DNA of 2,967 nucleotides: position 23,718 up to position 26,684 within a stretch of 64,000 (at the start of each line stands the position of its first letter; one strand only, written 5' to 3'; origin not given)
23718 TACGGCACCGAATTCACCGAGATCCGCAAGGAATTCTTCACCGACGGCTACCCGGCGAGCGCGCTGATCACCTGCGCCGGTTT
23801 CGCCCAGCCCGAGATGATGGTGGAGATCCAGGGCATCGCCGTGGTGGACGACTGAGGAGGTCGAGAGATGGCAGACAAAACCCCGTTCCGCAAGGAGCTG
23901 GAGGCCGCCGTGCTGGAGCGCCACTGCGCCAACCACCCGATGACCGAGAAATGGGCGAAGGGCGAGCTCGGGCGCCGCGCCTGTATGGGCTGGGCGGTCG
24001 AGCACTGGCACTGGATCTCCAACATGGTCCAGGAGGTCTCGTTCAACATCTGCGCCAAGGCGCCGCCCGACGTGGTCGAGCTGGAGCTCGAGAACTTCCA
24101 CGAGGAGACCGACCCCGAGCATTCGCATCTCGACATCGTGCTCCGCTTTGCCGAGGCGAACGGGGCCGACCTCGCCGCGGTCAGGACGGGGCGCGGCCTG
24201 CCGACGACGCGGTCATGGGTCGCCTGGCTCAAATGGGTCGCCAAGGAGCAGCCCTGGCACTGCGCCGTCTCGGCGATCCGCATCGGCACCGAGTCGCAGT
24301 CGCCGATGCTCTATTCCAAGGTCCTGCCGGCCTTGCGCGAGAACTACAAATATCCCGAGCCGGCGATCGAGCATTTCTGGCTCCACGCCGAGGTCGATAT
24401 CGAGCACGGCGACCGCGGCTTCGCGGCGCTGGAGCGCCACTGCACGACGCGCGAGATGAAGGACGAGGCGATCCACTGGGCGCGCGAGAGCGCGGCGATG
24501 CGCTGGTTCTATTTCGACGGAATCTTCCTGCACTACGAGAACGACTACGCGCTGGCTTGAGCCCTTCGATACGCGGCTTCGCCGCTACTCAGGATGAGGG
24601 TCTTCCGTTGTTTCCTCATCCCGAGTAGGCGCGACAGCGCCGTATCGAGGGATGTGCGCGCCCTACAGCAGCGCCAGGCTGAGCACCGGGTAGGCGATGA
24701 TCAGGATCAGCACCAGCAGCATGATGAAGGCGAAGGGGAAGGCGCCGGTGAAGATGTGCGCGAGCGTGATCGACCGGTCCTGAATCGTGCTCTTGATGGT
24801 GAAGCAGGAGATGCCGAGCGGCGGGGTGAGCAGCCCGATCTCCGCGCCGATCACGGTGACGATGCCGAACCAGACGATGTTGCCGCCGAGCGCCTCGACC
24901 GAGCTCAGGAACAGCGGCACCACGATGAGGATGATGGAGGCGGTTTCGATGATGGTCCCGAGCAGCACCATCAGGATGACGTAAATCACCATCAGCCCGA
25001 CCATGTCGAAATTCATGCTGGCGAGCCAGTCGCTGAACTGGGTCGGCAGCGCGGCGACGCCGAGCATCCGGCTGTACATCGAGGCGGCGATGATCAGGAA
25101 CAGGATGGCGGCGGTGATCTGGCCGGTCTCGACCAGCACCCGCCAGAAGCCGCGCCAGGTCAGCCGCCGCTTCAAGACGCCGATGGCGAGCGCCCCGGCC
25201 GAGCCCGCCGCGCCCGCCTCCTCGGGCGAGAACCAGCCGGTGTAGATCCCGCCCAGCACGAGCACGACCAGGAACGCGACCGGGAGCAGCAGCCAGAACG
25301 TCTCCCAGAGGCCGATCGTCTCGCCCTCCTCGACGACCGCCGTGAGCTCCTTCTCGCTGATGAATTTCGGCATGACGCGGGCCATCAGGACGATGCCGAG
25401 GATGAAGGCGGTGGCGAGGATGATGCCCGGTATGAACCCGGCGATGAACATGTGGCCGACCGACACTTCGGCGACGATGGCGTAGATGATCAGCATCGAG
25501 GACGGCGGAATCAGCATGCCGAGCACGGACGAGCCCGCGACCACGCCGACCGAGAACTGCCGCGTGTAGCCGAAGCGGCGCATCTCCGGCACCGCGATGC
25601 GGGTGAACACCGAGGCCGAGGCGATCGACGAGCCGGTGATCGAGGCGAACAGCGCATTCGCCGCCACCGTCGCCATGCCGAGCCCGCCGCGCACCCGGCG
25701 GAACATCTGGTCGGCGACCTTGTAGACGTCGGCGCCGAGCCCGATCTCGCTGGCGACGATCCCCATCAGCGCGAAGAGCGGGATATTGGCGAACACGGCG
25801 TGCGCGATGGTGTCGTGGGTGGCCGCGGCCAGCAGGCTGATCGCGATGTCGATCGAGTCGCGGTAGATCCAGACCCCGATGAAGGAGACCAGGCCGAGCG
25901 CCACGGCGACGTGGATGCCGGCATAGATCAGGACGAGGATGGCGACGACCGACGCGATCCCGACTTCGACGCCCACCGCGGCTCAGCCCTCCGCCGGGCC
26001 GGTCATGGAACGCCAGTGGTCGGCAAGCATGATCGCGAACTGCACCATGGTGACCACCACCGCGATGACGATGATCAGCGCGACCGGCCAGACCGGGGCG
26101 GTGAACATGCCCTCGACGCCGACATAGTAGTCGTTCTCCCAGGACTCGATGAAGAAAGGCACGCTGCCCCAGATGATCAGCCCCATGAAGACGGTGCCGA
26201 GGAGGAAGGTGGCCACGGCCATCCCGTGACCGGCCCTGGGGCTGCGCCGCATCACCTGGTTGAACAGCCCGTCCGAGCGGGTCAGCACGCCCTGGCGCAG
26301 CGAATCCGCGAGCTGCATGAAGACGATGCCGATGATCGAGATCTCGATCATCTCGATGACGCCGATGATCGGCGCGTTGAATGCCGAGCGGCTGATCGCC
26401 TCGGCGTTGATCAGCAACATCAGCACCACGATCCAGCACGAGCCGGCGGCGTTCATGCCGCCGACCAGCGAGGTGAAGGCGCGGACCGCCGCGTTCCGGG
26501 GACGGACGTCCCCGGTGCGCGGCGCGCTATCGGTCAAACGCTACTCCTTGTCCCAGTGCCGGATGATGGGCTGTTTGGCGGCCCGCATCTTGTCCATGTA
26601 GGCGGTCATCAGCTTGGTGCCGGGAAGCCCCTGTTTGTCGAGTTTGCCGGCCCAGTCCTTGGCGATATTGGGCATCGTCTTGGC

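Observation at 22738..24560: PqqC-like / RidA / PqqC-like gene trio inside an uptake-and-oxidation cluster: candidate uncharacterised pathway for an N-containing substrate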

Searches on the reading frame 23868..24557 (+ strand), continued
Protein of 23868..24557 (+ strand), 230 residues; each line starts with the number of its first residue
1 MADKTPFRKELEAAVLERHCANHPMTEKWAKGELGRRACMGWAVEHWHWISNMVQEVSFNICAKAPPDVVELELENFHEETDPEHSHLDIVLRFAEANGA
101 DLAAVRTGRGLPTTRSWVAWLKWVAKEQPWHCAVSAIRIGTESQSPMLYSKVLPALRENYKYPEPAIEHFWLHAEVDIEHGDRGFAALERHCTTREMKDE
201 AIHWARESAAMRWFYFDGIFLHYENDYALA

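Call 31: find_encoding_contigs(protein=P0159, flank=10000, max_places=1)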
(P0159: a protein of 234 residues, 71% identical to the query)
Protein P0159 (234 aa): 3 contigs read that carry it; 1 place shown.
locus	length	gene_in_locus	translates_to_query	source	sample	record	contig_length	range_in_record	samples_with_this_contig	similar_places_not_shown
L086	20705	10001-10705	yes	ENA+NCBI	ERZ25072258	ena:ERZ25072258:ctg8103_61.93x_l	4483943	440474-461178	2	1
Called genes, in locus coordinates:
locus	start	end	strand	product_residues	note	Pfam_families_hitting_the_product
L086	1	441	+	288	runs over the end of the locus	PF04085:MreC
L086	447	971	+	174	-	PF04093:MreD (weak)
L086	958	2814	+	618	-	PF03717:PBP_dimer, PF00905:Transpeptidase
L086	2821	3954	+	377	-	PF01098:FTSW_RODA_SPOVE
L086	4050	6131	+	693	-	PF05378:Hydant_A_N, PF01968:Hydantoinase_A, PF19278:Hydant_A_C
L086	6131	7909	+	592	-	PF02538:Hydantoinase_B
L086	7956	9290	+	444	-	PF01180:DHO_dh, PF01207:Dus, PF13484:Fer4_16 (faint), PF14697:Fer4_21, PF12838:Fer4_7 (weak), PF00037:Fer4 (weak)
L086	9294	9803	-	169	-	PF21863:HTH_67 (weak), PF01978:TrmB (faint), PF01047:MarR, PF12802:MarR_2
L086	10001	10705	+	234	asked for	PF03070:TENA_THI-4, PF14518:Haem_oxygenas_2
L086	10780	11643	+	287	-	PF01557:FAA_hydrolase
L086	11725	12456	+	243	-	PF06764:DUF1223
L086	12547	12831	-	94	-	PF01479:S4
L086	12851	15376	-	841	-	PF22527:DEXQc_Suv3, PF00271:Helicase_C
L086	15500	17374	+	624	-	PF13589:HATPase_c_3, PF00183:HSP90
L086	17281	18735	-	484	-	PF08245:Mur_ligase_M (weak), PF27239:FOL3_C, PF02875:Mur_ligase_C (weak)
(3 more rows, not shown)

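Call 50: predict_structure(alignment_id=A1)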
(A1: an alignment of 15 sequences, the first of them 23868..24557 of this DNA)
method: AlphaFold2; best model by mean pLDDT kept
length: 230 residues; sequences in the alignment: 15
mean_pLDDT: 93.8   pTM: 0.89
mean pLDDT of the five models: 93.8, 93.6, 92.9, 92.8, 86.6
residues with pLDDT >= 90: 193; 70-90: 35; 50-70: 1; < 50: 1
segments of 3 or more residues with pLDDT < 50: none
pLDDT, mean of each block of 10 residues (from residue 1): 85 97 97 97 96 92 97 88 86 96 95 97 98 96 92 97 94 80 91 98 98 98 92
secondary structure, 60 per line:
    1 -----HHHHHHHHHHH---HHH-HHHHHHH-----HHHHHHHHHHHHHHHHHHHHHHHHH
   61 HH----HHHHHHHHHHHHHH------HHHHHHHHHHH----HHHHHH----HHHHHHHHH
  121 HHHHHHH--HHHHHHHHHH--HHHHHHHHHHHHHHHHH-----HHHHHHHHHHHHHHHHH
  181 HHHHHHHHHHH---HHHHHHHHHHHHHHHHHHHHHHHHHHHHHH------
elements in order: H6-16 H24-30 H36-62 H67-80 H87-97 H102-107 H112-127 H130-139 H142-158 H164-191 H195-224

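Call 54: fold_search(model_id=the predicted structure, library=pdb)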
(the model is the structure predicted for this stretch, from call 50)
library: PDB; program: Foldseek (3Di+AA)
matches with E <= 10: 695; with E <= 0.001: 82
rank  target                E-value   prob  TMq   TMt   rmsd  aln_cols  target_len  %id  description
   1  8va9_A                5.1e-10  1.00  0.85  0.90   2.1       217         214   20  Crystal structure of FeII/MnII CtCADD from Chlamydia trachomatis (released 2024-11-06)
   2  8vag_A                7.0e-10  1.00  0.85  0.90   2.1       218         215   20  Crystal structure of MnII/MnII CtCADD from Chlamydia trachomatis (released 2024-11-06)
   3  1rcw_A                2.2e-09  1.00  0.83  0.89   2.2       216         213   21  Crystal structure of CT610 from Chlamydia trachomatis (released 2004-05-04)
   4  1rcw_B                7.9e-09  1.00  0.83  0.89   2.2       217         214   21  Crystal structure of CT610 from Chlamydia trachomatis (released 2004-05-04)
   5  1otw_A                3.9e-08  1.00  0.85  0.77   2.2       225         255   17  Crystal structure of PqqC in complex with PQQ and a putative H2O2 (released 2004-05-11)
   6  3hlx_A                4.7e-08  1.00  0.84  0.77   2.4       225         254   18  Crystal Structure of PqqC Active Site Mutant Y175F in Complex with PQQ (released 2010-05-12)
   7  4lqx_B                4.8e-07  1.00  0.78  0.60   4.2       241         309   19  Crystal structure of a TENA/THI-4 domain-containing protein (SSO2700) from Sulfolobus solfataricus P2 at 2.34 A resolu (released 2013-09-04)
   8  1otw_B                5.3e-07  1.00  0.83  0.76   2.5       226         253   17  Crystal structure of PqqC in complex with PQQ and a putative H2O2 (released 2004-05-11)
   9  4lqx_A                5.5e-07  1.00  0.78  0.61   4.1       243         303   20  Crystal structure of a TENA/THI-4 domain-containing protein (SSO2700) from Sulfolobus solfataricus P2 at 2.34 A resolu (released 2013-09-04)
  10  5vrc_A                6.9e-07  1.00  0.66  0.67   7.2       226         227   18  Crystal structure for Methylobacterium extorquens PqqC (truncation of natural CD fusion) (released 2018-05-16)
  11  3dde_A                7.9e-07  1.00  0.80  0.80   3.6       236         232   17  Crystal structure of a domain of unknown function with a heme oxygenase-like fold (sden_3740) from shewanella denitrif (released 2008-06-24)
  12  5vrc_B                8.6e-07  1.00  0.66  0.66   7.8       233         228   19  Crystal structure for Methylobacterium extorquens PqqC (truncation of natural CD fusion) (released 2018-05-16)
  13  3dde_B                1.1e-06  1.00  0.82  0.81   3.4       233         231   16  Crystal structure of a domain of unknown function with a heme oxygenase-like fold (sden_3740) from shewanella denitrif (released 2008-06-24)
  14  3hml_A                1.4e-06  1.00  0.77  0.75   3.0       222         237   17  Crystal Structure of PqqC Active Site Mutant H154S in Complex with PQQ (released 2010-05-12)
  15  4wwj_A                1.6e-06  1.00  0.83  0.75   2.8       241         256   12  UndA, an oxygen-activating, non-heme iron dependent desaturase/decarboxylase (released 2014-12-24)
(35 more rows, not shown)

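Call 72: search_dna_similar(query=window:23868-24557:+, collection=plasmids, mode=protein, max_evalue=0.00001, max_rows=25)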
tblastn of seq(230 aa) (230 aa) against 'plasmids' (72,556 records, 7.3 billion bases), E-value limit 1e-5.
Records with a match: 7; places in all: 7; records where one place covers at least 80% of the query: 7.
Best place of each record, by identity: <60% 7.
By first word of the organism name: Cupriavidus 4; Caballeronia 2; Skermanella 1.
By predicted mobility (MOB-suite, as given by PLSDB): mobilizable 5; non-mobilizable 2.
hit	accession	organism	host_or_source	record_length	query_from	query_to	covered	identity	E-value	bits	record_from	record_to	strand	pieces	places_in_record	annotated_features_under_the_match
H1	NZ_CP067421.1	Skermanella sp. TT6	Homo sapiens,single cell,skin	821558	1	228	99%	31.5%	4e-27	115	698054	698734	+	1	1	iron-containing redox enzyme family protein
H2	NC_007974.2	Cupriavidus metallidurans CH34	-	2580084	1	223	97%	31.3%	4e-25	109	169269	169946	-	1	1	none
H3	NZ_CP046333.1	Cupriavidus metallidurans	sedimentation pond in a zinc factory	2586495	1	223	97%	31.3%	4e-25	109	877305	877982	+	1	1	none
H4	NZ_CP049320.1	Caballeronia sp. SBC2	whole organism,soil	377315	1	223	97%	30.8%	8e-28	117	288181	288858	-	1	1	iron-containing redox enzyme family protein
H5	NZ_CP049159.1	Caballeronia sp. SBC1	whole organism,soil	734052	1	223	97%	30.8%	8e-28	117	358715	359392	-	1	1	iron-containing redox enzyme family protein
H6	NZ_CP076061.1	Cupriavidus sp. EM10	Pure-cultured cell,sewage water sludge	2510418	1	223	97%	30.8%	2e-24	108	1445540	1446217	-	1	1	none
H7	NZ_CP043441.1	Cupriavidus campinensis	cell culture,soil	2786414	1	223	97%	30.8%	7e-24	106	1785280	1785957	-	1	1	none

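Call 74: get_annotated_region(hit=H2, flank=8000)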
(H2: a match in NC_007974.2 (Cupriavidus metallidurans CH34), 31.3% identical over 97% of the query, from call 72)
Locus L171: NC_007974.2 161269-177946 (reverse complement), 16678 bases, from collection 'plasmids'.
description: Cupriavidus metallidurans CH34 megaplasmid, complete sequence
organism: Cupriavidus metallidurans CH34 (NCBI taxid 266264)
taxonomy: Bacteria; Pseudomonadota; Betaproteobacteria; Burkholderiales; Burkholderiaceae; Cupriavidus; Cupriavidus metallidurans; Cupriavidus metallidurans CH34
host: -; source: -; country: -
typing (MOB-suite, as given by PLSDB): mobilizable; replicon rep_cluster_104,rep_cluster_1581,rep_cluster_80; relaxase MOBP,MOBP
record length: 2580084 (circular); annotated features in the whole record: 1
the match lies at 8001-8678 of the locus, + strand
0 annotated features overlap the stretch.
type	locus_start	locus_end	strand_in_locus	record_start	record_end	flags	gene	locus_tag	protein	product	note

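Call 75: get_annotated_region(hit=H1, flank=8000)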
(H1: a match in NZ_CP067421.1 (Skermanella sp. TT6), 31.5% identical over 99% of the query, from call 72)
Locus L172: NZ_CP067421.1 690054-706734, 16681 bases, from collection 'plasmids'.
description: Skermanella sp. TT6 plasmid pTT6-1, complete sequence
organism: Skermanella sp. TT6 (NCBI taxid 2775420)
taxonomy: Bacteria; Pseudomonadota; Alphaproteobacteria; Rhodospirillales; Azospirillaceae; Skermanella; Skermanella sp. TT6
host: -; source: Homo sapiens,single cell,skin; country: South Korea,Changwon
typing (MOB-suite, as given by PLSDB): mobilizable; relaxase MOBP
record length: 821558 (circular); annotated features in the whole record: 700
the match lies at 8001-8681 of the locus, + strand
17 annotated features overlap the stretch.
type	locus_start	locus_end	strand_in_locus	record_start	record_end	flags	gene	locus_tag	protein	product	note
CDS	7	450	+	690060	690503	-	-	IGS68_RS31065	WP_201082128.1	BLUF domain-containing protein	-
CDS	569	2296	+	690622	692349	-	-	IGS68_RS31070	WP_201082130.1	IlvD/Edd family dehydratase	-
CDS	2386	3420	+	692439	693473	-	-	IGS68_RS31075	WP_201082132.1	alpha/beta hydrolase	-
CDS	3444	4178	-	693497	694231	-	-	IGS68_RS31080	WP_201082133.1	sulfite exporter TauE/SafE family protein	GO:0006810 - transport [Evidence IEA]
CDS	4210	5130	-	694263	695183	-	-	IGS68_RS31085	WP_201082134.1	ornithine cyclodeaminase family protein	-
CDS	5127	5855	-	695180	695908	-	-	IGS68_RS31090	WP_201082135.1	GntR family transcriptional regulator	-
CDS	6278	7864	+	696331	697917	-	-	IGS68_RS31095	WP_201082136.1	hypothetical protein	-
CDS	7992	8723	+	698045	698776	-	-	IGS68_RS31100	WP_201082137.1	iron-containing redox enzyme family protein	-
CDS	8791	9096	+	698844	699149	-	-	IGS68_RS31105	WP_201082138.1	2Fe-2S iron-sulfur cluster-binding protein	-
CDS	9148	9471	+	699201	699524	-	-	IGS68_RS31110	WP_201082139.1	ferredoxin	-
CDS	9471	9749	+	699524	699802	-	-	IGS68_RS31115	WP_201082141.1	2Fe-2S iron-sulfur cluster-binding protein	-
CDS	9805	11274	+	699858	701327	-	-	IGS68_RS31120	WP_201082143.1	aldehyde dehydrogenase family protein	-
CDS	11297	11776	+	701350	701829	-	-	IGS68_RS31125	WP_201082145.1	heme-binding protein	-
CDS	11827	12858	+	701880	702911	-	-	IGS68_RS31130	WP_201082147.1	2Fe-2S iron-sulfur cluster-binding protein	-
CDS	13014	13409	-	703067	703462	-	-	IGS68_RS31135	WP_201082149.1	PRC-barrel domain-containing protein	GO:0019684 - photosynthesis, light reaction [Evidence IEA]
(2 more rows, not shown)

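Call 80: search_protein_representatives(protein=window:23868-24557:+)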
Query: 230 residues. Proteins with E-value up to 0.001 (for the whole library): 479; up to 1e-10: 136; up to 1e-30: 22. The best 150 are listed.
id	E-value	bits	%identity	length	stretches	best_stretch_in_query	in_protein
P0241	1.5e-98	345.5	66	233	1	5-229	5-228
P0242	1.4e-77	276.8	84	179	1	1-140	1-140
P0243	1.0e-74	267.4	66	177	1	59-229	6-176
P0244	7.8e-68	244.9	49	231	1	2-225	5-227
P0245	1.2e-48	182.0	66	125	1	3-121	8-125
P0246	1.1e-47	178.9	68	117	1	69-185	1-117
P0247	3.0e-47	177.5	52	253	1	5-158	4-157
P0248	9.0e-47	175.9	61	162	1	4-132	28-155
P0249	2.9e-46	174.3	64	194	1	58-180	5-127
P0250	1.1e-44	169.1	63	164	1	5-131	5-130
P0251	3.5e-44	167.4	40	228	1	4-220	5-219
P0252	3.0e-41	157.9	48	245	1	1-163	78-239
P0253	3.3e-39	151.2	57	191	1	22-138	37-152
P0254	5.0e-38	147.3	59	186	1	74-192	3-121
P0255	8.5e-38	146.5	53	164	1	6-143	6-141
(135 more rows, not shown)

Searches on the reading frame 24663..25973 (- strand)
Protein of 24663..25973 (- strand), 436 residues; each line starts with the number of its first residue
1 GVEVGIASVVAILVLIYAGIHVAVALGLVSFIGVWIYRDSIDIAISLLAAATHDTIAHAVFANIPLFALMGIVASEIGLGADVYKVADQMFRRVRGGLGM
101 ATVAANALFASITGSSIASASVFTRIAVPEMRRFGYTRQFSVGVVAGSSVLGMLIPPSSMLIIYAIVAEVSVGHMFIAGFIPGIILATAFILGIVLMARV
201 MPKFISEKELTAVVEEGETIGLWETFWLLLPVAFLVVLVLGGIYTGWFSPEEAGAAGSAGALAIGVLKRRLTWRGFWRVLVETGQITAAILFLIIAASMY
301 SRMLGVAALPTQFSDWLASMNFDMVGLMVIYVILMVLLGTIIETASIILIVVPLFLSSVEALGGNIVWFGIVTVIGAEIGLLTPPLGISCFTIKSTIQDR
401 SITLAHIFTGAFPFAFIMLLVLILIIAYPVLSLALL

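Call 85: search_protein_families(library=pfam, proteins=[window:24663-25973:-], max_evalue=0.001)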
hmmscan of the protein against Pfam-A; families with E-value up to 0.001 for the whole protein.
window:24663-25973:- (436 aa): 1 family
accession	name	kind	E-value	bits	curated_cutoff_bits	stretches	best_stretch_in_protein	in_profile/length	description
PF06808.19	DctM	-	8.2e-79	265.8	23.8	1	9-429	1-411/413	Tripartite ATP-independent periplasmic transporter, DctM component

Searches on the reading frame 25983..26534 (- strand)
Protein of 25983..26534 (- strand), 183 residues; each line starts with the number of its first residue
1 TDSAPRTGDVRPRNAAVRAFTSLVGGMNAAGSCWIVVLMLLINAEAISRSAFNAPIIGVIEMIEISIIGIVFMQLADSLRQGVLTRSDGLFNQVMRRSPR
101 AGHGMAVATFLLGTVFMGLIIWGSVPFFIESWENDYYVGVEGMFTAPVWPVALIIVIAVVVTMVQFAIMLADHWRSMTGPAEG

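Call 85: search_protein_families(library=pfam, proteins=[window:25983-26534:-], max_evalue=0.001)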
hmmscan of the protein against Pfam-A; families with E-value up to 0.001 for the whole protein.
window:25983-26534:- (183 aa): 1 family
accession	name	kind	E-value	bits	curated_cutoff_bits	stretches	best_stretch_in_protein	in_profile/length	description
PF04290.18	DctQ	-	4.2e-09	36.8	28.3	1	38-175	1-131/132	Tripartite ATP-independent periplasmic transporters, DctQ component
